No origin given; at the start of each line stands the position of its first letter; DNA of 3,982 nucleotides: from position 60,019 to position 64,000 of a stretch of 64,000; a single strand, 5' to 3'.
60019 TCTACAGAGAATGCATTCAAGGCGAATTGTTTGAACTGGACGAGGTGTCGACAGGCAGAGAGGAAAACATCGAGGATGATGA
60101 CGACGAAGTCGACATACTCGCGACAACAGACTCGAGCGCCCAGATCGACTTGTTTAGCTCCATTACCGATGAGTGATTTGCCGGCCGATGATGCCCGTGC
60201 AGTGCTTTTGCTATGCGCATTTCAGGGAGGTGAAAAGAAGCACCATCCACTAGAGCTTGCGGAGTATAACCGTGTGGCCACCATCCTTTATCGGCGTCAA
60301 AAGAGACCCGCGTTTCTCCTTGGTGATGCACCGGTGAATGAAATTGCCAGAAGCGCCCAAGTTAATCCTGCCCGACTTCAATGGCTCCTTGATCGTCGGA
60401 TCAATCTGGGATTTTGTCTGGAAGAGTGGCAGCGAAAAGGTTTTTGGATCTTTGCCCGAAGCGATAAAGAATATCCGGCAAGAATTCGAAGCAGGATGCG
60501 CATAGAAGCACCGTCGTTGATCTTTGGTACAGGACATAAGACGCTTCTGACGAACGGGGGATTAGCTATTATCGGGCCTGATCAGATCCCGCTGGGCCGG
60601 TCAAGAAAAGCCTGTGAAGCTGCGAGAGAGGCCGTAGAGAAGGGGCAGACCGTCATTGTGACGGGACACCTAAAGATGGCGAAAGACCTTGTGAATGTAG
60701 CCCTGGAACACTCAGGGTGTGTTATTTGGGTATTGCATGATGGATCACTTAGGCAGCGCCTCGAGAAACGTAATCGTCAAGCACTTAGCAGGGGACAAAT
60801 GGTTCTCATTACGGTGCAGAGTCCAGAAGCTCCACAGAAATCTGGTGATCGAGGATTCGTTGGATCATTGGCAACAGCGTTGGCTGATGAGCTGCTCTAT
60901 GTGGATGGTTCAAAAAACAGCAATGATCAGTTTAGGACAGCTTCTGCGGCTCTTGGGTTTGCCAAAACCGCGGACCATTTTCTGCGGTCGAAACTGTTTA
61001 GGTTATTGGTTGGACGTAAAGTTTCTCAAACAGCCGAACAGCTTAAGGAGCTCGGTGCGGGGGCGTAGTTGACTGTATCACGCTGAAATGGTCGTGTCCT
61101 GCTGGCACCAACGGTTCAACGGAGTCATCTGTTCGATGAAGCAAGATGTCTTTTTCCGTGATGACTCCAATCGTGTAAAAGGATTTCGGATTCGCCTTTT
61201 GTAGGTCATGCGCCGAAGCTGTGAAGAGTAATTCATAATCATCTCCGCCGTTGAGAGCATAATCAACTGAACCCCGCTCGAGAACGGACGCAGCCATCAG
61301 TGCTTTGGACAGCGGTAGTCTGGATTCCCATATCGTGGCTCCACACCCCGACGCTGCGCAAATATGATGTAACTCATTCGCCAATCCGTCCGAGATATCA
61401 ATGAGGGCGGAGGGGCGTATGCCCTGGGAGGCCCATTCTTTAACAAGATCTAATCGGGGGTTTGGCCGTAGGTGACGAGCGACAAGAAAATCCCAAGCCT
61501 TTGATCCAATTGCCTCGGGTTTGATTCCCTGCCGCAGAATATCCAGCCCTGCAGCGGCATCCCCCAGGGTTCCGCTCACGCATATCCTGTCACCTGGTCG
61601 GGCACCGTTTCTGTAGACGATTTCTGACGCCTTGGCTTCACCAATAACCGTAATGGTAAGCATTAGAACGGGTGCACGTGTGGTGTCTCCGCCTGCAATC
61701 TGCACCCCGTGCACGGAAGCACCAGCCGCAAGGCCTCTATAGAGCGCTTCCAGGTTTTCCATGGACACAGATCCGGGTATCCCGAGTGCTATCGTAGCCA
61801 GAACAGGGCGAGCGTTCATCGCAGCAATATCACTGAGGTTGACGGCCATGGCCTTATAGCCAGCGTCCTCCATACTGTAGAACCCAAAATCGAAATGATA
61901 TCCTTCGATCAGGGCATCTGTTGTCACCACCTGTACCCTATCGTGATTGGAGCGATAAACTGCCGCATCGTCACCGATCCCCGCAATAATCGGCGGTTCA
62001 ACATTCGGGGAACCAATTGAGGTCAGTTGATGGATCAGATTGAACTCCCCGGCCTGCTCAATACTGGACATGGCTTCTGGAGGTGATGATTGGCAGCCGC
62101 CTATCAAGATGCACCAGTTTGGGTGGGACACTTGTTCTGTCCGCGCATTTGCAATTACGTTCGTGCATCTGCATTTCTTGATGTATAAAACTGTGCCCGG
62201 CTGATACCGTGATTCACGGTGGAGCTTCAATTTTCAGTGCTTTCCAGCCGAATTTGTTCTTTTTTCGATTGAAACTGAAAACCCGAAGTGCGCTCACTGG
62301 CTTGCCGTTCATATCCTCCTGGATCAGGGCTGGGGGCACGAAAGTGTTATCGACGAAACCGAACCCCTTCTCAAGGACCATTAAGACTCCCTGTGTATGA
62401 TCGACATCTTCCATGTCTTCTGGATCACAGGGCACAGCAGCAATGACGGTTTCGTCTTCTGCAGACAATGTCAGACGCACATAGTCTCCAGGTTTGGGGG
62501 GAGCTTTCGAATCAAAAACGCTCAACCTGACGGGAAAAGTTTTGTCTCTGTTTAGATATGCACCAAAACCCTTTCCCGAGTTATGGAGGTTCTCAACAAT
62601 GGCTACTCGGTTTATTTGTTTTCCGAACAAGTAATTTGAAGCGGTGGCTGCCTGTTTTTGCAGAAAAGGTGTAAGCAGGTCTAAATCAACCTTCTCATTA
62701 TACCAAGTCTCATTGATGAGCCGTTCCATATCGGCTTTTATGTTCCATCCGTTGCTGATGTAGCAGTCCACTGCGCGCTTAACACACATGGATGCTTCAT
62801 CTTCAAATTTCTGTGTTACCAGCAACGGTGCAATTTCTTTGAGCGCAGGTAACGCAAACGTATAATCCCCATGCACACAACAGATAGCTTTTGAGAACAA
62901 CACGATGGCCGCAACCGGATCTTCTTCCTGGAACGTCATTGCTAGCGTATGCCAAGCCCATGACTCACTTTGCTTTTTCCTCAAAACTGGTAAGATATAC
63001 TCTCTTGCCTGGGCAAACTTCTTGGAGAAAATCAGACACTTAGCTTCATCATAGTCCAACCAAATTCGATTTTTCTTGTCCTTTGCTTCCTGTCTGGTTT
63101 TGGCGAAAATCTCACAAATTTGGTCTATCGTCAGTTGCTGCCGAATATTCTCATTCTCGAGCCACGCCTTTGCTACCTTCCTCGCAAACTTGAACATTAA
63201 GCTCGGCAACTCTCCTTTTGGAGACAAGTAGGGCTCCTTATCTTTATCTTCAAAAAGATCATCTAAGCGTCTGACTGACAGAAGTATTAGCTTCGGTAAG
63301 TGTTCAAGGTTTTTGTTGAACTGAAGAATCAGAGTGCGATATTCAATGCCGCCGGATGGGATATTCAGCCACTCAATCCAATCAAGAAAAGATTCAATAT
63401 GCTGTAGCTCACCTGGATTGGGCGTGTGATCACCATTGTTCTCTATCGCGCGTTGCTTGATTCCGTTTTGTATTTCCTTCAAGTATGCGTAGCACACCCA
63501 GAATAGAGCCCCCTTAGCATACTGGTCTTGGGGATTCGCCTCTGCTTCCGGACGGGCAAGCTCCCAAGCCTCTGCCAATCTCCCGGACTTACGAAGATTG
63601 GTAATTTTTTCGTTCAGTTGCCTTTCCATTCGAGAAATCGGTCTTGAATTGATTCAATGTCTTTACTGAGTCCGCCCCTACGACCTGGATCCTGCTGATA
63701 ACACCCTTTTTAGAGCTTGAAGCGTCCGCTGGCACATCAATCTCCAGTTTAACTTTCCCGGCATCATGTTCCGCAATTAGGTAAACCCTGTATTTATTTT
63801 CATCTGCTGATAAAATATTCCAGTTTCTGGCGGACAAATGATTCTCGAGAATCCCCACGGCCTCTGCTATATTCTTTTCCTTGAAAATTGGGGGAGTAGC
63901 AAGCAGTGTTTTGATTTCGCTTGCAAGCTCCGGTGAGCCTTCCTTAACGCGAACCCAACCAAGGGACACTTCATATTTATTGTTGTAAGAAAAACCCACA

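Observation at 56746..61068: Compact three-gene operon: RecQ-ComF(PRTase) fusion plus two tandem divergent DprA/SLOG paralogs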

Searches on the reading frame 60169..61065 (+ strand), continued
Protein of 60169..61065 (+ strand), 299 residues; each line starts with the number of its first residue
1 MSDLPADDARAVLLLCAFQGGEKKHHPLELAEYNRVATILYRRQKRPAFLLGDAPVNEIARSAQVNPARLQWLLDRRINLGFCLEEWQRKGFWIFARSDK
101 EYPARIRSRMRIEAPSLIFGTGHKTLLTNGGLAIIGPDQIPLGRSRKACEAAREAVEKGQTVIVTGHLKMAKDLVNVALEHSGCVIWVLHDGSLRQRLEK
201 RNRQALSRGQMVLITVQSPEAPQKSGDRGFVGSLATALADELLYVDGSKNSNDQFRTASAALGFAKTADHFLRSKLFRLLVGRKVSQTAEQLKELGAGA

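Call 73: find_encoding_contigs(protein=P0249, flank=5000, max_places=2)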
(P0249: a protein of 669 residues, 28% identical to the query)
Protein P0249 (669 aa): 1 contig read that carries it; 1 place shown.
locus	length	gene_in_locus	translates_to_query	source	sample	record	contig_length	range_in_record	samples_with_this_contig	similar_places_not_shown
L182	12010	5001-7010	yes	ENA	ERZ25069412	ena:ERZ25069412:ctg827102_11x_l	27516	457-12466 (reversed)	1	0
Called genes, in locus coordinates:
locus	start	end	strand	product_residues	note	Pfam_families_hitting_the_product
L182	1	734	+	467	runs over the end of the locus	-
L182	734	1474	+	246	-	PF00691:OmpA (faint)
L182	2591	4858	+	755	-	PF00270:DEAD, PF04851:ResIII, PF00271:Helicase_C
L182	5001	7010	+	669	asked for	PF02481:DNA_processg_A, PF18306:LDcluster4, PF02481:DNA_processg_A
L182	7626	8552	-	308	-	PF10099:RskA_C (faint)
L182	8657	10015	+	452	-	PF01474:DAHP_synth_2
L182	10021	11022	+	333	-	PF08240:ADH_N, PF16912:Glu_dehyd_C (weak), PF01262:AlaDh_PNT_C (faint), PF00107:ADH_zinc_N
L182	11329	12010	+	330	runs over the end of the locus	PF00294:PfkB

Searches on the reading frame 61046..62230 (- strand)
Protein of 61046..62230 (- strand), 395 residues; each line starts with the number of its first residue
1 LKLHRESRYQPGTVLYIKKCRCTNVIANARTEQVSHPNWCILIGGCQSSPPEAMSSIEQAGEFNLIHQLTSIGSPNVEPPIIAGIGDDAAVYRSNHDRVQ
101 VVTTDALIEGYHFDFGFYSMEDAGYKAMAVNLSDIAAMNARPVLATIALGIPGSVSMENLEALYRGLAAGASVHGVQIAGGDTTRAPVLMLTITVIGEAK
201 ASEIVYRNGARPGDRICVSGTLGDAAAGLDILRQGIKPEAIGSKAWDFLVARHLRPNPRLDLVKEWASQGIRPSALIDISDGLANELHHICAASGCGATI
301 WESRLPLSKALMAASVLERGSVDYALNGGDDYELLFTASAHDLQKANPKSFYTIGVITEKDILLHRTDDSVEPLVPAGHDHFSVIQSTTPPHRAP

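Call 3: search_protein_families(library=pfam, proteins=[window:61046-62230:-], max_evalue=0.1)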
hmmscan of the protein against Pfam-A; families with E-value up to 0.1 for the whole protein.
window:61046-62230:- (395 aa): 2 families
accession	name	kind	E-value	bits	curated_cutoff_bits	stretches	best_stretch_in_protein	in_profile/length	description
PF00586.29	AIRS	-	2.7e-26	92.6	24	1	86-198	1-111/112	AIR synthase related protein, N-terminal domain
PF02769.27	AIRS_C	-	6.9e-08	33.2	23.1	1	211-339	1-111/156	AIR synthase related protein, C-terminal domain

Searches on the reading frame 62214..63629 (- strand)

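Call 47: search_protein_families(library=pfam, proteins=[window:62214-63629:-], max_evalue=0.001)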
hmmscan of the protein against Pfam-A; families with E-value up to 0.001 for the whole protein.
window:62214-63629:- (471 aa): 2 families
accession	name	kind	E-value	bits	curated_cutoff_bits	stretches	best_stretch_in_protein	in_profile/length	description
PF22860.2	DUF7017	-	8.3e-34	117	27.5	1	189-330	1-141/141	Domain of unknown function (DUF7017)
PF22707.2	S1CSD-TOTE-2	-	6.8e-17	61.7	27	1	413-467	4-60/60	S1/CSD-like domain 2 of the TOTE conflict systems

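Call 66: search_protein_families(library=padloc, proteins=[window:62214-63629:-], max_evalue=0.001)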
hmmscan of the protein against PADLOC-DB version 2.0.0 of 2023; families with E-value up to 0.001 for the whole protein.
window:62214-63629:- (471 aa): 11 families
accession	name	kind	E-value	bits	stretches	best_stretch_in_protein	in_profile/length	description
PDLC04480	PDC-M16B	-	4.6e-176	584.1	1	1-468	1-467/472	-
PDLC04487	PDC-M16B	-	2.3e-95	317.9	1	2-348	2-345/354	-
PDLC04477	PDC-M16B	-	6.1e-44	148.5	2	74-467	100-500/501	-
PDLC04483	PDC-M16B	-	4.2e-40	135.9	2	4-332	2-320/537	-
PDLC04481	PDC-M16B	-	2.2e-39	133.5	1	7-467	4-467/471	-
PDLC04488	PDC-M16B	-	4e-39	132.8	3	99-336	175-408/634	-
PDLC04482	PDC-M16B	-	4.3e-36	122.7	2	8-312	5-303/555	-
PDLC04479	PDC-M16B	-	6.1e-17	60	1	21-468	25-485/490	-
PDLC04478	PDC-M16B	-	1.9e-16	57.8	1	8-311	106-395/654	-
PDLC04484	PDC-M16B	-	9e-16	55.2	1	179-317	197-334/574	-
PDLC04486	PDC-M16B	-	1e-14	52.3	1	204-466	224-492/498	-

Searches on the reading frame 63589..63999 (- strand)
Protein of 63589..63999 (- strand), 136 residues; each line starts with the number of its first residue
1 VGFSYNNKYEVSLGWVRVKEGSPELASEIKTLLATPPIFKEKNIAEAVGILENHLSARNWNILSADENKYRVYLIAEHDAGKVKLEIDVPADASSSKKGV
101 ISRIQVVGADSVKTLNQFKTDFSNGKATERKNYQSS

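Call 66: search_protein_families(library=padloc, proteins=[window:63589-63999:-], max_evalue=0.001)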
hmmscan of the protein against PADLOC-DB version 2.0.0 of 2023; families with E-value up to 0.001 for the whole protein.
window:63589-63999:- (136 aa): 2 families
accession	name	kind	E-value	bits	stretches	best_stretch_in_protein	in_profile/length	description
PDLC04473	PDC-M16A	-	5.4e-29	98.9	1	2-125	612-735/735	-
PDLC04474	PDC-M16A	-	8.7e-14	48.9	1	3-120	802-911/917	-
